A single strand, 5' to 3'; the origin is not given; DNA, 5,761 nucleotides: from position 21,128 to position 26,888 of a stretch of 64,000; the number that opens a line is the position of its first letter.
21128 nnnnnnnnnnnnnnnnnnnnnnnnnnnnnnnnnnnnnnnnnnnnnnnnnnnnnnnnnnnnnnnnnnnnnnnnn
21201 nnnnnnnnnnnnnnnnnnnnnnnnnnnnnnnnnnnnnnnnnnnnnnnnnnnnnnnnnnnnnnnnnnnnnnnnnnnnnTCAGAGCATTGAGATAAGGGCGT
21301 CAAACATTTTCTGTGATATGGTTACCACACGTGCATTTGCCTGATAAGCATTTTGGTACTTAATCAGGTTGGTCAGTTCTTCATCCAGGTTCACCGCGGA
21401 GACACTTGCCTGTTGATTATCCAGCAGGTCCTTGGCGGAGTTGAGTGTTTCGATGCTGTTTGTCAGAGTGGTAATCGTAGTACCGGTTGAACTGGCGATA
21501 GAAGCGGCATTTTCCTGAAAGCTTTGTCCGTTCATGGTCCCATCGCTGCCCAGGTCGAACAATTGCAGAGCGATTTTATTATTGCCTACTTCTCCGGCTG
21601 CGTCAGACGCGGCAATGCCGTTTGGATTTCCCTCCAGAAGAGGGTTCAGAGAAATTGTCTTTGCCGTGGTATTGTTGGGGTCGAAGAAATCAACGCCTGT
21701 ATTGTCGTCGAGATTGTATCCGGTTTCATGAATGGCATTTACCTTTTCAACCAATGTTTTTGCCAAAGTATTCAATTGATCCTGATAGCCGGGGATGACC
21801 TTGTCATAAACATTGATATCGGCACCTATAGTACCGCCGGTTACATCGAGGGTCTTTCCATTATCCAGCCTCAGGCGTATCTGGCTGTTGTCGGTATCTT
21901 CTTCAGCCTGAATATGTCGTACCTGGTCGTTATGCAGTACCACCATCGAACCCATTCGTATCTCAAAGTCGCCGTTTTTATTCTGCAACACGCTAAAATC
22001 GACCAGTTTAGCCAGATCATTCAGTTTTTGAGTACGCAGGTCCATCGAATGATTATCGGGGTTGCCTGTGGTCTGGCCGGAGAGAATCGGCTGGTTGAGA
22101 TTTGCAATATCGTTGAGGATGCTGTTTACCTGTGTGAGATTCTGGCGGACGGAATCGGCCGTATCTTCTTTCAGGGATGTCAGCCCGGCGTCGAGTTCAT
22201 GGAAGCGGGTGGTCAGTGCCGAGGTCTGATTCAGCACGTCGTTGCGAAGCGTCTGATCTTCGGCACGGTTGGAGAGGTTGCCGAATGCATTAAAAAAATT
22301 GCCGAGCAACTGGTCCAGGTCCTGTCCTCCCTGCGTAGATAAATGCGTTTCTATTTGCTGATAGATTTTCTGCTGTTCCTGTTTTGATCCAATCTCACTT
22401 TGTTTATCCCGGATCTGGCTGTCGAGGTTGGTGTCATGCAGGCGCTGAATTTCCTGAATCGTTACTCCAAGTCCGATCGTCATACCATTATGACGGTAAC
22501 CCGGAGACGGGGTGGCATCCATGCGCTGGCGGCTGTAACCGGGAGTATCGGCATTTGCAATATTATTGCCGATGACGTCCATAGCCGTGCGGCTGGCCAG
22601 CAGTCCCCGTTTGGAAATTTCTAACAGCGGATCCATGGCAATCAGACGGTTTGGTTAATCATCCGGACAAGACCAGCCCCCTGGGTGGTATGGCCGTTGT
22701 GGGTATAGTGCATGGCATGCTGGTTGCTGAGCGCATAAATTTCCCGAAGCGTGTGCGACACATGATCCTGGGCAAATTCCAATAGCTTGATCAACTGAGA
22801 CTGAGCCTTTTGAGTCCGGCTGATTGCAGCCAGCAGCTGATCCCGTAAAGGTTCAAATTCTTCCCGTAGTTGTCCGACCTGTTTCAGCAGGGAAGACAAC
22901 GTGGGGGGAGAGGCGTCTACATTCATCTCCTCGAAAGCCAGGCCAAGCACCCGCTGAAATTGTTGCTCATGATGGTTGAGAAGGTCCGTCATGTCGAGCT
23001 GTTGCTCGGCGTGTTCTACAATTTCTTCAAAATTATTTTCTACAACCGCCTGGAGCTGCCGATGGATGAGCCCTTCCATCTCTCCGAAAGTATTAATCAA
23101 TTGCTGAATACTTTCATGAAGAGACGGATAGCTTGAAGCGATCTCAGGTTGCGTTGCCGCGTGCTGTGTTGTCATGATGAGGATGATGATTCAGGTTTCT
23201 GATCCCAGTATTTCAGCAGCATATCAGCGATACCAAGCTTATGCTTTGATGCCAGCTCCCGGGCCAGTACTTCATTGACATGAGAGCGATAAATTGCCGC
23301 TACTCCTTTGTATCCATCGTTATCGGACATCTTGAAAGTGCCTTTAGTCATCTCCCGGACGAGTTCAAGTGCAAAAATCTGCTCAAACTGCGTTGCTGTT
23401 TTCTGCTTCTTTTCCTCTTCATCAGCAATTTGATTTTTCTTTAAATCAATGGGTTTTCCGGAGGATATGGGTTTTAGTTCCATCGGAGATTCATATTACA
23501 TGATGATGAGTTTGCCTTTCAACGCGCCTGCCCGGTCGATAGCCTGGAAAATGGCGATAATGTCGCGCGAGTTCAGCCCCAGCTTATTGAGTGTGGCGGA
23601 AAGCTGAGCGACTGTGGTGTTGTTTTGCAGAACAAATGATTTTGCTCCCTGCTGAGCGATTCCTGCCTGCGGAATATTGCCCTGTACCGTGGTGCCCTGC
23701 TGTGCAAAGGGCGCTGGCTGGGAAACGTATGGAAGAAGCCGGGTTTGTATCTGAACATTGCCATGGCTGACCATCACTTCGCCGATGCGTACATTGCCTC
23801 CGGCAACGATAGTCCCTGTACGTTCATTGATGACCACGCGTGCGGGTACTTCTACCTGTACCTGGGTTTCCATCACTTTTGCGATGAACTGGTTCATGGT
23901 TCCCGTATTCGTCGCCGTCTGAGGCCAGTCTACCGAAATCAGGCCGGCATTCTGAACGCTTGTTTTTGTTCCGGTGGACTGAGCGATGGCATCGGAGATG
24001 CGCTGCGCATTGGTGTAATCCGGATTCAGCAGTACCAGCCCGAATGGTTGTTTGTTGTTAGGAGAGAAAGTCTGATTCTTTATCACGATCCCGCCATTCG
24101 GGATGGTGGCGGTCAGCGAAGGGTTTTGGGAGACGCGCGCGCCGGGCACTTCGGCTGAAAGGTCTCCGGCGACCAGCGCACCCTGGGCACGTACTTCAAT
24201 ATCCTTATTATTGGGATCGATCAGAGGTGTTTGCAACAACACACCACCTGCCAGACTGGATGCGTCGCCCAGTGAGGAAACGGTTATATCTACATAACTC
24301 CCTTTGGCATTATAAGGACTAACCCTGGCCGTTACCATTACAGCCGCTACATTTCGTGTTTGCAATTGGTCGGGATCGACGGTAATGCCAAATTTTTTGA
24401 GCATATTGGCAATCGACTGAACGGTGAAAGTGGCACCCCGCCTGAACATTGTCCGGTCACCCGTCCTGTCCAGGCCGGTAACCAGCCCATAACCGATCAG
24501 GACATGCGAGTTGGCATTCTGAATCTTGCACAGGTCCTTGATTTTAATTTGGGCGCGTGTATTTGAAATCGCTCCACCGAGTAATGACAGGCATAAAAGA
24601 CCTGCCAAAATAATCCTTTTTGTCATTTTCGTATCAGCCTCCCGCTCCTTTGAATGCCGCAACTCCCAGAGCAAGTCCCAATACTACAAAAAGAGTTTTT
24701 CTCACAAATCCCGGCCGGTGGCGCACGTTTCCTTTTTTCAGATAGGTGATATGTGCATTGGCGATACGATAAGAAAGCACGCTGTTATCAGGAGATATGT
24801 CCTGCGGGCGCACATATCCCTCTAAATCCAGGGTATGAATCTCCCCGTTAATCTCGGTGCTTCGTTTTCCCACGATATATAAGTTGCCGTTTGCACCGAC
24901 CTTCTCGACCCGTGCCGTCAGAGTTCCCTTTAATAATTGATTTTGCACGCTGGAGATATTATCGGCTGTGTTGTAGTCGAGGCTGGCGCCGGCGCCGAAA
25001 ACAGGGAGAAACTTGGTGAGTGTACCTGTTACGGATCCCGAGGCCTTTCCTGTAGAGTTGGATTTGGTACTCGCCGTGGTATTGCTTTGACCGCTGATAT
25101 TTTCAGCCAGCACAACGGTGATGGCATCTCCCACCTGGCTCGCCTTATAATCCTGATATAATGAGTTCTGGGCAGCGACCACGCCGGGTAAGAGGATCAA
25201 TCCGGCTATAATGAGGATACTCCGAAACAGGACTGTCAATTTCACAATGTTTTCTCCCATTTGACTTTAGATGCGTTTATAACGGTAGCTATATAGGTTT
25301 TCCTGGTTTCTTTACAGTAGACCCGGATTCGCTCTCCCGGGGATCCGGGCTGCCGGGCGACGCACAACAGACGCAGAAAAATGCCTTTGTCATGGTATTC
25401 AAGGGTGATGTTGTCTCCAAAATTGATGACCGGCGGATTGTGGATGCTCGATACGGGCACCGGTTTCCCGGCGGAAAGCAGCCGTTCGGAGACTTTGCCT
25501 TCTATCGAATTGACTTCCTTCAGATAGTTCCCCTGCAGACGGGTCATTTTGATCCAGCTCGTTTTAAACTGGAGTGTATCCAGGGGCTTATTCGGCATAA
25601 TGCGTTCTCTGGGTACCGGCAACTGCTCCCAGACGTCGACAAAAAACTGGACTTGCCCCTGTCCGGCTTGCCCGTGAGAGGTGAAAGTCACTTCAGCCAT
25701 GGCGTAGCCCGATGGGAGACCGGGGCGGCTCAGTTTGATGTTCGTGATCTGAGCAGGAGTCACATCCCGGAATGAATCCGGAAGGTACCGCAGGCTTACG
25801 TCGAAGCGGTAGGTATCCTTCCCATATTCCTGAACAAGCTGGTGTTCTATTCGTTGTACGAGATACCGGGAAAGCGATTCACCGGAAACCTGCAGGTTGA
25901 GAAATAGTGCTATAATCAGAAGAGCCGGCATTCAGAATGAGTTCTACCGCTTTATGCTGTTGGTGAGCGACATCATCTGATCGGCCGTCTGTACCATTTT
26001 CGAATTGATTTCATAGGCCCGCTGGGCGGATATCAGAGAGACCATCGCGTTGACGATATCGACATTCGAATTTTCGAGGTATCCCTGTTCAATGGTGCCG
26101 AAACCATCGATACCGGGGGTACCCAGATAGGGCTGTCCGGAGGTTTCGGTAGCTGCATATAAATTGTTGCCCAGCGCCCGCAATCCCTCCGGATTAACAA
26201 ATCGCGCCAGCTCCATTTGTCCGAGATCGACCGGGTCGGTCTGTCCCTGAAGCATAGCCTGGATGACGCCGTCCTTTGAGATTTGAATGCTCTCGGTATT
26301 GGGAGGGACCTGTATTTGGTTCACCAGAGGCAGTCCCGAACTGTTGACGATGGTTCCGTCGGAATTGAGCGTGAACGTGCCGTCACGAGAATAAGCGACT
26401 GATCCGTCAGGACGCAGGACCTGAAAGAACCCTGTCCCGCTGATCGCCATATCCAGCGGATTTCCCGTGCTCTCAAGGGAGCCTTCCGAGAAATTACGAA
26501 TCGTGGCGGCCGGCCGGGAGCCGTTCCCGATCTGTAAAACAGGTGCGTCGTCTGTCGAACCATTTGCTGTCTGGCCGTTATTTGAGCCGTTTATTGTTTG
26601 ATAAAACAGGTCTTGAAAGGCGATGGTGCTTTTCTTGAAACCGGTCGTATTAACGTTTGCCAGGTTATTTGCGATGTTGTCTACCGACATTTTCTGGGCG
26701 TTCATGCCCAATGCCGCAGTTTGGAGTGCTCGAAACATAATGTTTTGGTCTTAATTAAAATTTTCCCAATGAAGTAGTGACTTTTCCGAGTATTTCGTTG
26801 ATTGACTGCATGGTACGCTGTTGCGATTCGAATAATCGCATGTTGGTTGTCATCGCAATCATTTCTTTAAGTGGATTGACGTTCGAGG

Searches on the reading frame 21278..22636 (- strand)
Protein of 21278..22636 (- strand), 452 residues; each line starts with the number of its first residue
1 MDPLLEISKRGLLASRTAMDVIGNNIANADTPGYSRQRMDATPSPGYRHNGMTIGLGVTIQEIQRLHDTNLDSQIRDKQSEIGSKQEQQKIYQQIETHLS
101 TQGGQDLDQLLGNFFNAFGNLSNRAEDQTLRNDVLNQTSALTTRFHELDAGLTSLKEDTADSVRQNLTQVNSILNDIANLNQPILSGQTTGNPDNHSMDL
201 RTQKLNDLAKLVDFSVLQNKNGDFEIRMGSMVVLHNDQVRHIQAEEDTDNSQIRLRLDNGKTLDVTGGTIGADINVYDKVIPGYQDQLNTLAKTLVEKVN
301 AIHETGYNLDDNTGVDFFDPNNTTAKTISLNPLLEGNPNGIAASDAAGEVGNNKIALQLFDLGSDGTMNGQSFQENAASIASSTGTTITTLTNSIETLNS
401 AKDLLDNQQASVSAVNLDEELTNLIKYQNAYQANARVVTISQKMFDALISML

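Call 47: search_protein_families(library=pfam, proteins=[window:21278-22636:-], max_evalue=0.0001)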
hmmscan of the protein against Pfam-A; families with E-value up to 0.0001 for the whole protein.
window:21278-22636:- (452 aa): 3 families
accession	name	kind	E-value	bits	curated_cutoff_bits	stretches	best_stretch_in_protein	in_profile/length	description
PF22638.1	FlgK_D1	-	3.8e-48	164.5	28.6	1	93-318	2-233/233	Flagellar hook-associated protein FlgK helical domain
PF06429.18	Flg_bbr_C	-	2.4e-11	43.4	23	1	412-451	7-46/46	Flagellar basal body rod FlgEFG protein C-terminal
PF00460.25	Flg_bb_rod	-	1.9e-08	34.6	20.7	1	7-34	3-30/31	Flagella basal body rod protein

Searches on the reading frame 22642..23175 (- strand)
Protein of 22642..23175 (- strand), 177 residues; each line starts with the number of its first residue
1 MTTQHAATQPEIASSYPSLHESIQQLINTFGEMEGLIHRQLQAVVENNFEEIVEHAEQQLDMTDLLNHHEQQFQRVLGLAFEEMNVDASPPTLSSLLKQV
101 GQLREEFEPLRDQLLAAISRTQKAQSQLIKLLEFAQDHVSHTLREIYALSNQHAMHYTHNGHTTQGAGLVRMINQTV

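Call 47: search_protein_families(library=pfam, proteins=[window:22642-23175:-], max_evalue=0.0001)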
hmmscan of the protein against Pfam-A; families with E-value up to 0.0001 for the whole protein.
window:22642-23175:- (177 aa): 1 family
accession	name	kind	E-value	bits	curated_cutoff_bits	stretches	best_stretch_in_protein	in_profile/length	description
PF05130.17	FlgN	-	2e-10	41.7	30.5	1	17-164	4-146/147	FlgN protein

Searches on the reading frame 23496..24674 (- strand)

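Call 47: search_protein_families(library=pfam, proteins=[window:23496-24674:-], max_evalue=0.0001)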
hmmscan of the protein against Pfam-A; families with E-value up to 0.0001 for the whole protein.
window:23496-24674:- (392 aa): 1 family
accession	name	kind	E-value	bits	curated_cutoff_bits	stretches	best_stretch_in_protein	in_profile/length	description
PF02119.21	FlgI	-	1.2e-97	327.4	25.3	1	44-391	1-343/343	Flagellar P-ring protein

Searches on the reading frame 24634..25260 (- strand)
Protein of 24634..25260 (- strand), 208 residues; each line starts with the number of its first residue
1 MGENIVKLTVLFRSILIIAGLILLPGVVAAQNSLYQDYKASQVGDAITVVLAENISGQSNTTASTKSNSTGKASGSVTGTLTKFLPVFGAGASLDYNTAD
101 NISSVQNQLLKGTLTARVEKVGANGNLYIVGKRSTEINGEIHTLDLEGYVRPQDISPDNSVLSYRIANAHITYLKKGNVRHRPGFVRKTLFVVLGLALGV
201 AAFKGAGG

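Call 47: search_protein_families(library=pfam, proteins=[window:24634-25260:-], max_evalue=0.0001)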
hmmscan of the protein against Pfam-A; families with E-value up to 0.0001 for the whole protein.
window:24634-25260:- (208 aa): 1 family
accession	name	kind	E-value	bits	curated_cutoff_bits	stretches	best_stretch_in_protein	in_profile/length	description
PF02107.21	FlgH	-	8.2e-36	123.7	27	1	31-181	14-156/172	Flagellar L-ring protein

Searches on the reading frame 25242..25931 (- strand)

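Call 47: search_protein_families(library=pfam, proteins=[window:25242-25931:-], max_evalue=0.0001)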
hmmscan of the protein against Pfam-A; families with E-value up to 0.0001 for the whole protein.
window:25242-25931:- (229 aa): 1 family
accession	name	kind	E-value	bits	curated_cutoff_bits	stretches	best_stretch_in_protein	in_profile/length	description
PF13144.11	ChapFlgA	-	7.5e-15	55.5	23.8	1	106-224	5-121/122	Chaperone for flagella basal body P-ring formation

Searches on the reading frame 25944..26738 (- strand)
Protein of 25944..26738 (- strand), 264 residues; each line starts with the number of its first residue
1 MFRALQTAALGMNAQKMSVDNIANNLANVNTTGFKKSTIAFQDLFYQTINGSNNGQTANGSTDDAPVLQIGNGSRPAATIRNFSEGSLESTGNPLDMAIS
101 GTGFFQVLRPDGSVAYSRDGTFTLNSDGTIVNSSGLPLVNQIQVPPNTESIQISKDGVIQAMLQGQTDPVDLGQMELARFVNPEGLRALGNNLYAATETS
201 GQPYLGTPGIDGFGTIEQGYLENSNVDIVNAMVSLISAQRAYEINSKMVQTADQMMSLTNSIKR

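Call 47: search_protein_families(library=pfam, proteins=[window:25944-26738:-], max_evalue=0.0001)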
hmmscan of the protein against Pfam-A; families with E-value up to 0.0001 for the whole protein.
window:25944-26738:- (264 aa): 3 families
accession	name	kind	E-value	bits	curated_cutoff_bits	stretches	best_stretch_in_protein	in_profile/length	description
PF22692.1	LlgE_F_G_D1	-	8.5e-24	83.9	27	1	98-161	1-64/64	Flagellar hook protein FlgE/F/G D1 domain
PF06429.18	Flg_bbr_C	-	8e-20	70.5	23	1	218-261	2-45/46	Flagellar basal body rod FlgEFG protein C-terminal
PF00460.25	Flg_bb_rod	-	1.7e-07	31.5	20.7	1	5-35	1-31/31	Flagella basal body rod protein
